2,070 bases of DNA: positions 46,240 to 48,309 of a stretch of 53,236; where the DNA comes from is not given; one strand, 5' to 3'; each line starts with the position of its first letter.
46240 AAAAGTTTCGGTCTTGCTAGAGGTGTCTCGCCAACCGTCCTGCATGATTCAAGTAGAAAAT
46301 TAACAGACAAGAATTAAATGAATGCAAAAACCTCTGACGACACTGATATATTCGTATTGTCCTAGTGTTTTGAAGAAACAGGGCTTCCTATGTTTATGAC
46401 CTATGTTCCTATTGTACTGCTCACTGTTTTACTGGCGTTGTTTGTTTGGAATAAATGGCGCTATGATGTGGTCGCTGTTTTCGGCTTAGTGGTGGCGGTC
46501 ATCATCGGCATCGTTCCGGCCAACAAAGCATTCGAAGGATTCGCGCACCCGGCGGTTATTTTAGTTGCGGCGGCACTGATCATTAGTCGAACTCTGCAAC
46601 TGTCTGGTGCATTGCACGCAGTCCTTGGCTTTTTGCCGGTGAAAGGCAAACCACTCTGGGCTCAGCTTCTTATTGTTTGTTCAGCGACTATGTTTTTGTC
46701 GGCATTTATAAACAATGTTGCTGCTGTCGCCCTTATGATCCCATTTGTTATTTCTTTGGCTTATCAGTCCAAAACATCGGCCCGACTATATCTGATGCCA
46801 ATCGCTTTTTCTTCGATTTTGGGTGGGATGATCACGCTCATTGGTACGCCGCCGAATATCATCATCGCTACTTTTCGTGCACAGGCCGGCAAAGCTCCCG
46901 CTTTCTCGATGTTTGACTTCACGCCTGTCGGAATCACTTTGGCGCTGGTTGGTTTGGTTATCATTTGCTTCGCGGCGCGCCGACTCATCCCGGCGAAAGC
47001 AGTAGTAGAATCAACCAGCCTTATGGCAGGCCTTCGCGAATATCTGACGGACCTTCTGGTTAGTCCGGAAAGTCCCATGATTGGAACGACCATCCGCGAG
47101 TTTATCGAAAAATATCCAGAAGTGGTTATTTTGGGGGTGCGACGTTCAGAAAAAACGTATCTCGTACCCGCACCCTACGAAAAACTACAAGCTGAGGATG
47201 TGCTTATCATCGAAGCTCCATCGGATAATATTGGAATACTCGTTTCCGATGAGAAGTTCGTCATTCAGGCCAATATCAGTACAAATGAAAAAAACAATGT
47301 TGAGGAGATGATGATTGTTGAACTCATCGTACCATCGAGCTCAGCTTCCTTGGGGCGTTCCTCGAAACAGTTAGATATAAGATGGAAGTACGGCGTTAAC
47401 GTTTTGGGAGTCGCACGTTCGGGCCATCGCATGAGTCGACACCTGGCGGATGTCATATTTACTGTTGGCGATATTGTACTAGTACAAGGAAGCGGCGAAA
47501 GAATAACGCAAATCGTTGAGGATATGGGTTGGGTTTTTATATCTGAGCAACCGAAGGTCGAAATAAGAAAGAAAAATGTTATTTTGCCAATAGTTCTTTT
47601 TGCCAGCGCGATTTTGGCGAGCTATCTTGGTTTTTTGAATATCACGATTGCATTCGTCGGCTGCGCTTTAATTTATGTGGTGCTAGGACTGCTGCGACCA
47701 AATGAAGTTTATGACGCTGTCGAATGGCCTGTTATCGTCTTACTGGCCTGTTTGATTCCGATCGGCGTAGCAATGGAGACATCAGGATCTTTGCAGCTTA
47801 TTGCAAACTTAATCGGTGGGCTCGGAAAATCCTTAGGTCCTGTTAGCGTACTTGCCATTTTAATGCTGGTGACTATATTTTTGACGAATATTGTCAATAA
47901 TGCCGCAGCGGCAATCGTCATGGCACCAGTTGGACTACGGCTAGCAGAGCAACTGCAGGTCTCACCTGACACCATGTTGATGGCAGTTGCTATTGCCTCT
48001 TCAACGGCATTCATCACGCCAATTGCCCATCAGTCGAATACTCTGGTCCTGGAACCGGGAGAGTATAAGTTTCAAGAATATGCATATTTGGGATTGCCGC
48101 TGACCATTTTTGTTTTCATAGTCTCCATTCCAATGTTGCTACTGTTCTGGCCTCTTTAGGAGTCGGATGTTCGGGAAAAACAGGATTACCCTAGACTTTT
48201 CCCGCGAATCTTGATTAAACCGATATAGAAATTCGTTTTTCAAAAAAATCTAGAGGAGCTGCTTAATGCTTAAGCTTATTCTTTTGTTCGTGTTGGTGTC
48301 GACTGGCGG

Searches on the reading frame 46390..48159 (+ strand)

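Call 20: search_protein_families(library=pfam, proteins=[window:46390-48159:+], max_evalue=0.001)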
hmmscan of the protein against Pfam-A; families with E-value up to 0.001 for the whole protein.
window:46390-48159:+ (589 aa): 3 families
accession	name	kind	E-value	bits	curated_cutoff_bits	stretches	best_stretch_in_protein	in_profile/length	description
PF03600.22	CitMHS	-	7.1e-77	259.2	31.9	2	16-522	2-321/336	Citrate transporter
PF02080.26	TrkA_C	-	1e-22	80.3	27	2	221-281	3-63/71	TrkA-C domain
PF00939.25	Na_sulph_symp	-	6.2e-17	62.2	27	2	408-588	284-467/472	Sodium:sulfate symporter transmembrane region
